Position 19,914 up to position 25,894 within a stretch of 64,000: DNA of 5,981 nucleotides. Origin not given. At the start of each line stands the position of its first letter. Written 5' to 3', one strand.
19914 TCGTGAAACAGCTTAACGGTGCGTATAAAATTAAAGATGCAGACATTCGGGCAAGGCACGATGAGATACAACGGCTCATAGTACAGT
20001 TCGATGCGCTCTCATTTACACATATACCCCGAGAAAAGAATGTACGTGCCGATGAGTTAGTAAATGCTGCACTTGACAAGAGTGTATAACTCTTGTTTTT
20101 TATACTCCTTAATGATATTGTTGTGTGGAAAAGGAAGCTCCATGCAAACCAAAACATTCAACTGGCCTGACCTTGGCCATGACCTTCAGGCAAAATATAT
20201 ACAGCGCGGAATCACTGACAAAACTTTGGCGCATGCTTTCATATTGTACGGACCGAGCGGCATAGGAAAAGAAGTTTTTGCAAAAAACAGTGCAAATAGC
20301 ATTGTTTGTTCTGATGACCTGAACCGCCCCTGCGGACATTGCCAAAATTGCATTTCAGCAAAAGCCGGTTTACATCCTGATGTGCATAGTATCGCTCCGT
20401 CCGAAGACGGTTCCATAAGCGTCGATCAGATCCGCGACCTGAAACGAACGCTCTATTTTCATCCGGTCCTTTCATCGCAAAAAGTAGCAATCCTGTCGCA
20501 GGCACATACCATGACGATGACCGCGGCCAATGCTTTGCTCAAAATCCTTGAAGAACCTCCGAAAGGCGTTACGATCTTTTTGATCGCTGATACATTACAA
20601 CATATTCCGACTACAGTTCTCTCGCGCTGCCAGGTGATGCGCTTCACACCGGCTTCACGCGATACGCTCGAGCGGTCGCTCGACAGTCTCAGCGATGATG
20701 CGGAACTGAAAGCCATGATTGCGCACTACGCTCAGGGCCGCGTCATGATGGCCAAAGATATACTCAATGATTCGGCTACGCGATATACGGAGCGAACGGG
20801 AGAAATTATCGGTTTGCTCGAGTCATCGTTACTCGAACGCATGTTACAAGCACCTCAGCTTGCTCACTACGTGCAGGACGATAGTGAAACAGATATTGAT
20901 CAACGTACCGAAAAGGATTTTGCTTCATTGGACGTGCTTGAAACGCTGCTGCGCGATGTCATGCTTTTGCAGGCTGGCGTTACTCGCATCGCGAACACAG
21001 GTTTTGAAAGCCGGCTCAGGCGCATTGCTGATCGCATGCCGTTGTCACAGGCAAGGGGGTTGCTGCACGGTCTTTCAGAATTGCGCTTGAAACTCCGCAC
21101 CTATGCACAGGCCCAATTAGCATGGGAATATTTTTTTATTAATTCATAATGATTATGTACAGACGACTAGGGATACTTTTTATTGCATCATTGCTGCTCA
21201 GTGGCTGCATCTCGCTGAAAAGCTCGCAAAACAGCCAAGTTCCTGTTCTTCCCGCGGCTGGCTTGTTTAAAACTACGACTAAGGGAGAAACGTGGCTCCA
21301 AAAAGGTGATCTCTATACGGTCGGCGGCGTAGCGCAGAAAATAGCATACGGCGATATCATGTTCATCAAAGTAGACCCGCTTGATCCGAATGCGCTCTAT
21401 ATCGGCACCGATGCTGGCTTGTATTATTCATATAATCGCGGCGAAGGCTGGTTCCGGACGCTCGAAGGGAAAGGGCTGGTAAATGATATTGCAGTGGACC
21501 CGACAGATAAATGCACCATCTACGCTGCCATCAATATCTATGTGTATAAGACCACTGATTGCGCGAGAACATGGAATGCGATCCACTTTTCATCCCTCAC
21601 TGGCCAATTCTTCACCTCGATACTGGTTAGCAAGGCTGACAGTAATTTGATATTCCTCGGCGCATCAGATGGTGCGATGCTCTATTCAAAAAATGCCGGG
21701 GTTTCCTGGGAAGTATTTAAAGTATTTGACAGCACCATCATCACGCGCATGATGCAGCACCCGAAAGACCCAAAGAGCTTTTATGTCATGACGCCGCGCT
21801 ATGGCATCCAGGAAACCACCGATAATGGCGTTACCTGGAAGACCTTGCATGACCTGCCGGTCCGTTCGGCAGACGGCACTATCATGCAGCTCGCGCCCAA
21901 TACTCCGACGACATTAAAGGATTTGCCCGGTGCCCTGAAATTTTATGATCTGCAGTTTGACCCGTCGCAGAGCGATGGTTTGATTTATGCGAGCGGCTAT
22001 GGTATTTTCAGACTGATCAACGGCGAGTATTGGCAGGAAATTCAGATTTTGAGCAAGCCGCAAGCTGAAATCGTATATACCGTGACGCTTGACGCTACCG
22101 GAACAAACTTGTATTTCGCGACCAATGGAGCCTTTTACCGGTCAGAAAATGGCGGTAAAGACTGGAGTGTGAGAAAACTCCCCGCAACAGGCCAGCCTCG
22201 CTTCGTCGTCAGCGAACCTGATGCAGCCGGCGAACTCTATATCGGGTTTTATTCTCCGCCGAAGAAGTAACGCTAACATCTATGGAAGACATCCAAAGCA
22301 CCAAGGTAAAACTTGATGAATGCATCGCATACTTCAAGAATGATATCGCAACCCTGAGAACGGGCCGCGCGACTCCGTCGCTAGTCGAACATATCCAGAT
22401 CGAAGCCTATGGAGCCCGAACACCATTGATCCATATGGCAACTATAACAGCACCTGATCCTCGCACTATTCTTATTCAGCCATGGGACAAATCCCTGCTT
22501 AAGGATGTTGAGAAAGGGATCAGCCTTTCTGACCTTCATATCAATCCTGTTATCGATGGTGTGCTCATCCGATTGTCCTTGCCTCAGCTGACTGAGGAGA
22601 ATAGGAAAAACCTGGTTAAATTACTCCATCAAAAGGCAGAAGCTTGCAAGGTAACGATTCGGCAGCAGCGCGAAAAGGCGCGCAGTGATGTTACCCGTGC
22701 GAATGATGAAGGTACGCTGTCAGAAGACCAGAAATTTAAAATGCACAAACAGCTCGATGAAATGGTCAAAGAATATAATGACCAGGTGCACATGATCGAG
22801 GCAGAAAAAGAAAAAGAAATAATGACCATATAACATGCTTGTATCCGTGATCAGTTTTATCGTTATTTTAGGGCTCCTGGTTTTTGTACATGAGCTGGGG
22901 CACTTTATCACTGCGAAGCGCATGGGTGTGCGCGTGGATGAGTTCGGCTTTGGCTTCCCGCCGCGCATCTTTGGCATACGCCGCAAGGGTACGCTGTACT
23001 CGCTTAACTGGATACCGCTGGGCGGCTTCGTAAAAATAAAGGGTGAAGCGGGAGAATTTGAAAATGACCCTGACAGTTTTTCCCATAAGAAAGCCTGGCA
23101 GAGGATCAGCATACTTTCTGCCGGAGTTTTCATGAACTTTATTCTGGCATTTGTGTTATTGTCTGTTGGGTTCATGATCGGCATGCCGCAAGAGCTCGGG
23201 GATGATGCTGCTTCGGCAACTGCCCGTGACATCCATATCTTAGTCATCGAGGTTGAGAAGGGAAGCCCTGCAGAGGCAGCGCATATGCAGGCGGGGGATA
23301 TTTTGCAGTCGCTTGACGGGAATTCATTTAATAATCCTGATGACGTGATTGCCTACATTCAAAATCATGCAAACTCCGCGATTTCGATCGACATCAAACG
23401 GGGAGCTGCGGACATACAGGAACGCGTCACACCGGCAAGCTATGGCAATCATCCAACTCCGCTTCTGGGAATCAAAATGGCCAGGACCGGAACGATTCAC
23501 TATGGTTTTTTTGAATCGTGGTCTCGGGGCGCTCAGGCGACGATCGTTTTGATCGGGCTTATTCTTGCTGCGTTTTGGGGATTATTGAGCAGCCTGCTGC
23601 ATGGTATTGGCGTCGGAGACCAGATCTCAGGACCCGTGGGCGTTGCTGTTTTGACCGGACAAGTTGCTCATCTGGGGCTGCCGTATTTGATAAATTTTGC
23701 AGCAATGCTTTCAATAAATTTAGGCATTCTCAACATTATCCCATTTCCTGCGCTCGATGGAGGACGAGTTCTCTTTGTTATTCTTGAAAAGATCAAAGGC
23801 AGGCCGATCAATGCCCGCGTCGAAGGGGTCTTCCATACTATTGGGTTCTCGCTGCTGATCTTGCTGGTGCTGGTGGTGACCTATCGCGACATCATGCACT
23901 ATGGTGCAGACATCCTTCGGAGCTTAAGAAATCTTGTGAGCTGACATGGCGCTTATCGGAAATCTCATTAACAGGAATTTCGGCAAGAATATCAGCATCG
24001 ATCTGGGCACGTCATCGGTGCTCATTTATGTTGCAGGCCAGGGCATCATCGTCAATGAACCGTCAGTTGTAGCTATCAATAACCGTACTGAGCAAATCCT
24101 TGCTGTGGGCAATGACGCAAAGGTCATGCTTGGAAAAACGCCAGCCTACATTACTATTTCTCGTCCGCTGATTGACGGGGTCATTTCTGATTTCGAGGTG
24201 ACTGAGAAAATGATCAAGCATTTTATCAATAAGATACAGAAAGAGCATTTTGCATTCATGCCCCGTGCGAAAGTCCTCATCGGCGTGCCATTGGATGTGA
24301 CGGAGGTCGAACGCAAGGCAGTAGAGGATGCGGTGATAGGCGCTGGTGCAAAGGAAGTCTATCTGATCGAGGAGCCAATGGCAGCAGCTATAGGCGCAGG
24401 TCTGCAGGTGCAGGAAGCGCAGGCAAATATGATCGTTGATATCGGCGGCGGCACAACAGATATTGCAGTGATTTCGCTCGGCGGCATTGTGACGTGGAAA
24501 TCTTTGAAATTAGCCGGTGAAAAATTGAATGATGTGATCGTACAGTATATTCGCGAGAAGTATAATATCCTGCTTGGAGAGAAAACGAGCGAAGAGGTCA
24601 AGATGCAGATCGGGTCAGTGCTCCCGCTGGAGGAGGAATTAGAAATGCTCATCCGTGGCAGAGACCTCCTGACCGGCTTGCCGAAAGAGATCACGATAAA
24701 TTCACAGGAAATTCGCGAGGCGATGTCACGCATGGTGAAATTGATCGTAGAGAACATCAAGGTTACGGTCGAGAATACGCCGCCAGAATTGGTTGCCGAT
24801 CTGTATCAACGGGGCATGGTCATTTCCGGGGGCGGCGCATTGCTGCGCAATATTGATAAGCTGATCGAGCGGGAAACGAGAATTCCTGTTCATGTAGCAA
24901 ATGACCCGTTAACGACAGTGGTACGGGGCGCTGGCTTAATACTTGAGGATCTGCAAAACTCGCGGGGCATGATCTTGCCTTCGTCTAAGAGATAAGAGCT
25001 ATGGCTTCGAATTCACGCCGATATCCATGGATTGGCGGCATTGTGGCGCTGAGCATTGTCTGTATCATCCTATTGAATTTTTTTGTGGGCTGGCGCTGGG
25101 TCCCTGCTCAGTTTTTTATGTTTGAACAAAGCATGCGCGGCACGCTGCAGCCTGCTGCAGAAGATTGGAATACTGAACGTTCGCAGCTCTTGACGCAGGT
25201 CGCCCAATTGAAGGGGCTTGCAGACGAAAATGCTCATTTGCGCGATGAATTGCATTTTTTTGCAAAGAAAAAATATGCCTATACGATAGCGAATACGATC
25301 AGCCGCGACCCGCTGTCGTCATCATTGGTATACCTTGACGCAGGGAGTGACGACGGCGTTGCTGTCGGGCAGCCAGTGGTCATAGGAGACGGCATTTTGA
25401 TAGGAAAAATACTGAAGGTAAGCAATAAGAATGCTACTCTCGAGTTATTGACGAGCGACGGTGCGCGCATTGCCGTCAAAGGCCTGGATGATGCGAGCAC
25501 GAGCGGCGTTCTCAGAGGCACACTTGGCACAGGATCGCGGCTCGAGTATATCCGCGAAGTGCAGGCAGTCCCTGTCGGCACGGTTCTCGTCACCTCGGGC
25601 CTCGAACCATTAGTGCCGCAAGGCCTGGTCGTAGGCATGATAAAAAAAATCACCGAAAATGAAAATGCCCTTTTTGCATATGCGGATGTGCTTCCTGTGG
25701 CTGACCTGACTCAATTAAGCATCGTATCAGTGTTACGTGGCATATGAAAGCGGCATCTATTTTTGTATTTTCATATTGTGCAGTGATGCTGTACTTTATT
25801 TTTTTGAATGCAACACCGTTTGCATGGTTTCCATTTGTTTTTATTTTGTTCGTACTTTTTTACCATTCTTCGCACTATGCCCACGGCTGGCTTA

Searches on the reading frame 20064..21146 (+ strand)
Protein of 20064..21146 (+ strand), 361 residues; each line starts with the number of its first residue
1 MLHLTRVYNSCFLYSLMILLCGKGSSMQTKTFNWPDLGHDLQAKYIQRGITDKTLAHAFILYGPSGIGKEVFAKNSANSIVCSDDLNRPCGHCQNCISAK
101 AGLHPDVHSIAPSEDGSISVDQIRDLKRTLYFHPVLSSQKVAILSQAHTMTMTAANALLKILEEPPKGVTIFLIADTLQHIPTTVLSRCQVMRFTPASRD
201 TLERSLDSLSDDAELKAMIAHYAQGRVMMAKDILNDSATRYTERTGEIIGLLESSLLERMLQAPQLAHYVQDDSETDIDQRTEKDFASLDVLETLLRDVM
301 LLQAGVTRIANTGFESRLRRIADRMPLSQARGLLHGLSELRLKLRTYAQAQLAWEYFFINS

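Call 48: search_protein_families(library=pfam, proteins=[window:20064-21146:+], max_evalue=0.01)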
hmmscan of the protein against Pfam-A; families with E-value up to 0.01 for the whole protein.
window:20064-21146:+ (361 aa): 2 families
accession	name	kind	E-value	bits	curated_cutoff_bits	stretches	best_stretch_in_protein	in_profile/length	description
PF13177.12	DNA_pol3_delta2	-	2.8e-44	151.4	27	1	42-196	5-159/161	DNA polymerase III, delta subunit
PF00004.35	AAA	-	0.0024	18.7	21.2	0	146-194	76-128/131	ATPase family associated with various cellular activities (AAA)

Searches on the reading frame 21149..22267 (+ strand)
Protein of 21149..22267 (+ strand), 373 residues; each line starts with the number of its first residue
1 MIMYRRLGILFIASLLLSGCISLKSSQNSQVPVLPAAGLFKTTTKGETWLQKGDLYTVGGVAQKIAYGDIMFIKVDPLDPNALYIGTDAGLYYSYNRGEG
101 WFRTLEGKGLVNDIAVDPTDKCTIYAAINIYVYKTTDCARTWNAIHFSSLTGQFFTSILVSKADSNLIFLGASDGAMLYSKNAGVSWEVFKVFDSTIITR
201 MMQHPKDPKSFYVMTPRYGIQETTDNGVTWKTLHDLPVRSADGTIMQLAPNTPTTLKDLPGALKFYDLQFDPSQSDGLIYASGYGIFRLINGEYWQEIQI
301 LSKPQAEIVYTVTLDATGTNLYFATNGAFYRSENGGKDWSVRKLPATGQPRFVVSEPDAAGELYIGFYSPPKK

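Call 48: search_protein_families(library=pfam, proteins=[window:21149-22267:+], max_evalue=0.01)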
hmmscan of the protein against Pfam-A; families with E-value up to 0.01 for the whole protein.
window:21149-22267:+ (373 aa): 3 families
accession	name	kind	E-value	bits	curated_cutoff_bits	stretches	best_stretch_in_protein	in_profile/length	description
PF15902.12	Sortilin-Vps10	-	1.1e-13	51.2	33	1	177-241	3-67/446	Sortilin, neurotensin receptor 3,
PF14870.12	PSII_BNR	-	5.1e-06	26.4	27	0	292-346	91-144/303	Photosynthesis system II assembly factor YCF48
PF02012.26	BNR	-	0.0004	20.4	27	0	222-232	2-12/12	BNR/Asp-box repeat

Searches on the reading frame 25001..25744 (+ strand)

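Call 48: search_protein_families(library=pfam, proteins=[window:25001-25744:+], max_evalue=0.01)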
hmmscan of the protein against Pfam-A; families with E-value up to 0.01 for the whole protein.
window:25001-25744:+ (248 aa): 1 family
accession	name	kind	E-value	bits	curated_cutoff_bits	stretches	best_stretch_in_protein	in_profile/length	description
PF04085.20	MreC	-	6.7e-29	101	28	1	107-245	10-146/147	Rod shape-determining protein MreC, barrel core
